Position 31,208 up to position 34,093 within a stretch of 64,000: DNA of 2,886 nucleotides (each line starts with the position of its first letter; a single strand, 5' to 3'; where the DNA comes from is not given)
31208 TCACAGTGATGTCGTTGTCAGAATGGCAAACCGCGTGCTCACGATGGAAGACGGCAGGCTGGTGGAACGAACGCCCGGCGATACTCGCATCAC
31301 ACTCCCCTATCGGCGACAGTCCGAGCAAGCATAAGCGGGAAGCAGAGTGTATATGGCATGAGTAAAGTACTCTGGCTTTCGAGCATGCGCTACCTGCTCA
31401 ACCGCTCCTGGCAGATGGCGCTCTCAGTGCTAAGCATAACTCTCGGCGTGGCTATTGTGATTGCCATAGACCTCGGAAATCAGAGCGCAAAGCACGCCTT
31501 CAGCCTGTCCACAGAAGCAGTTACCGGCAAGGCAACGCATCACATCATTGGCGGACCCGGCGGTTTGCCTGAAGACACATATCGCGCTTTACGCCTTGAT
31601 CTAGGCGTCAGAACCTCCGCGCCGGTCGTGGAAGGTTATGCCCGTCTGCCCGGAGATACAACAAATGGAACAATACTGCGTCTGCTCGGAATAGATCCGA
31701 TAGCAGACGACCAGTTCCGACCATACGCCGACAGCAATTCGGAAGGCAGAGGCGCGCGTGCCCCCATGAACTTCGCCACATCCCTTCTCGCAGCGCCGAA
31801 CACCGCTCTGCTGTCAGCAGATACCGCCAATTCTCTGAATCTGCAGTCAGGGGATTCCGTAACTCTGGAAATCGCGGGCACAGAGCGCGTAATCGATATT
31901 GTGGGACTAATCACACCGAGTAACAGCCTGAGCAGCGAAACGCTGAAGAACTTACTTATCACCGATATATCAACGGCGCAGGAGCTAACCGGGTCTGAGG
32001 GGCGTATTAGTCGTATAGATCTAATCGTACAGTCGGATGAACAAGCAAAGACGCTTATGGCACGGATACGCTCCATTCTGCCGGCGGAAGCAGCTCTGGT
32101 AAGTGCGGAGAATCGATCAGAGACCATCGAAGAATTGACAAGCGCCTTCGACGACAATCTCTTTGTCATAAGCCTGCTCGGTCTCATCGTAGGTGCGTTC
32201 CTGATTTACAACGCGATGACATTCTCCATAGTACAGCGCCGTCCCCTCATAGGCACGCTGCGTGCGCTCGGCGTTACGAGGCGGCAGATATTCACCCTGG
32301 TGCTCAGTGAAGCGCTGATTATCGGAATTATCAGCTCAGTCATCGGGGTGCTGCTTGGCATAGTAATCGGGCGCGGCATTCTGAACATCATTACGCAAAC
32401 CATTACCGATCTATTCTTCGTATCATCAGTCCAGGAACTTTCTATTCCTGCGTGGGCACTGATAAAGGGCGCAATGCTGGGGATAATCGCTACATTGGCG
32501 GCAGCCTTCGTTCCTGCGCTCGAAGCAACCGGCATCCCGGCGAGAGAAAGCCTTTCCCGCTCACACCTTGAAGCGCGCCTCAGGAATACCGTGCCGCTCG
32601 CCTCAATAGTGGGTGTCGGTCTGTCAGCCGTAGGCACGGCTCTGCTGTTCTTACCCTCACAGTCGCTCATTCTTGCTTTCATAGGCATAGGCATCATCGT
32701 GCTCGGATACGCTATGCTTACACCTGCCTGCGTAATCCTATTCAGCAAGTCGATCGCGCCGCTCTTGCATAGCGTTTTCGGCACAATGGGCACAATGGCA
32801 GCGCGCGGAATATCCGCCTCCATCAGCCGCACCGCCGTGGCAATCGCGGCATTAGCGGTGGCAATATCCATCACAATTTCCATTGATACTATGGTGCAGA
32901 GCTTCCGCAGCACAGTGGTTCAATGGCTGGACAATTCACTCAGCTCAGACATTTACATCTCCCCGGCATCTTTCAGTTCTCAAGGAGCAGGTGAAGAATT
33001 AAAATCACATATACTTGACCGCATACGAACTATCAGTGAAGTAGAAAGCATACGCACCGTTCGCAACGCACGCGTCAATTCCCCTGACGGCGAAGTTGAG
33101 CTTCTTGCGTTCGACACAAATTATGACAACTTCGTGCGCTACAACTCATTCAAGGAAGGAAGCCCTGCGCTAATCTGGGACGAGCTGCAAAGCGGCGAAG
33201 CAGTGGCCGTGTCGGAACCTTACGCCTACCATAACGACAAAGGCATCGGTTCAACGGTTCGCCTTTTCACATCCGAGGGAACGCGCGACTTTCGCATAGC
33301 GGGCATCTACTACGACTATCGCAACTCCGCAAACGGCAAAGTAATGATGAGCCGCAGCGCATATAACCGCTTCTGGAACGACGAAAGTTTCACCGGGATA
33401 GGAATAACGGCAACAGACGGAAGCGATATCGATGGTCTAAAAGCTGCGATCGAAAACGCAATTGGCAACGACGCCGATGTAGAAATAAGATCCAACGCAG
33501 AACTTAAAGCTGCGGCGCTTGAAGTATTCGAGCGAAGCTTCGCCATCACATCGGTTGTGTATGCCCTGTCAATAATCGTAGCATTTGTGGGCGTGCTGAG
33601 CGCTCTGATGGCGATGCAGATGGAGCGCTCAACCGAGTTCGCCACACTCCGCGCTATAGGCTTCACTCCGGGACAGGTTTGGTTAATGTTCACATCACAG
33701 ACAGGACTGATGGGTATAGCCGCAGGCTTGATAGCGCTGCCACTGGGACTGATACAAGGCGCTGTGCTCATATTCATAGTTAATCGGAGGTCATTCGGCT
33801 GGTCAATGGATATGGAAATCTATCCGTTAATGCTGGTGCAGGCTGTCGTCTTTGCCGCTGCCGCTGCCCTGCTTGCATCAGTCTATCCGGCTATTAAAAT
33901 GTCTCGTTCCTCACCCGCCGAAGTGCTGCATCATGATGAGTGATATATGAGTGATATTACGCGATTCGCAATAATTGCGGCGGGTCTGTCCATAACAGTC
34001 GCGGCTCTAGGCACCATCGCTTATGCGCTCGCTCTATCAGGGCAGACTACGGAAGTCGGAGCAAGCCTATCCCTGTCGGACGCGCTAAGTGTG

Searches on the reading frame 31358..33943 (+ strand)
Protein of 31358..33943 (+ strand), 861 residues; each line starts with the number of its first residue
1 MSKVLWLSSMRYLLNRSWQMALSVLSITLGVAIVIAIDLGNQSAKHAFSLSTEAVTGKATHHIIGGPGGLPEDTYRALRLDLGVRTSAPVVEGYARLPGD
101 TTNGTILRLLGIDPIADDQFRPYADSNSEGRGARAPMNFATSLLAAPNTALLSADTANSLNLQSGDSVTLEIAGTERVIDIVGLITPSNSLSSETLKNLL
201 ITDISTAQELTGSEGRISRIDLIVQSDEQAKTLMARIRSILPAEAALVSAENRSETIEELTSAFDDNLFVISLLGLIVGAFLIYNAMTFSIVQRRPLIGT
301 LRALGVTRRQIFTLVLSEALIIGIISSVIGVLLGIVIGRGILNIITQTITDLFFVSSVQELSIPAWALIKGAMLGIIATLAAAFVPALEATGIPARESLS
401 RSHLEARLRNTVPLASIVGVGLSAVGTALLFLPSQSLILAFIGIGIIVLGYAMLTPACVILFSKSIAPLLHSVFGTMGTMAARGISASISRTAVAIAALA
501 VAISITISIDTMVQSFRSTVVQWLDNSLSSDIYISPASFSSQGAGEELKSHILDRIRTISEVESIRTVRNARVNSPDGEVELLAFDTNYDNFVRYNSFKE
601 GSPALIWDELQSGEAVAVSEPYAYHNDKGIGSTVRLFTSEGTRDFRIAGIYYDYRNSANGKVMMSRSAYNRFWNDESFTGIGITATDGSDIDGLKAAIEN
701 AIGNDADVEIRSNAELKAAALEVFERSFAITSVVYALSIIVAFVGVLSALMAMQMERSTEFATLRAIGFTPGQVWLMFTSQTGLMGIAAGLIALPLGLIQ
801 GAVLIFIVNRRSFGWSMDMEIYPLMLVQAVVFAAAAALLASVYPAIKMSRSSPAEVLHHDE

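Call 41: search_protein_families(library=pfam, proteins=[window:31358-33943:+], max_evalue=0.00001)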
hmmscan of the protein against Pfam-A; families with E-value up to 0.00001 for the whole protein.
window:31358-33943:+ (861 aa): 2 families
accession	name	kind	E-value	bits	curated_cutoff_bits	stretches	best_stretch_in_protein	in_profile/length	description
PF02687.27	FtsX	-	1.3e-32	112.8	25.5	2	270-394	2-119/120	FtsX-like permease C-terminal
PF12704.14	MacB_PCD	-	2.7e-26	93.6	27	2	492-700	1-206/207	MacB-like periplasmic core domain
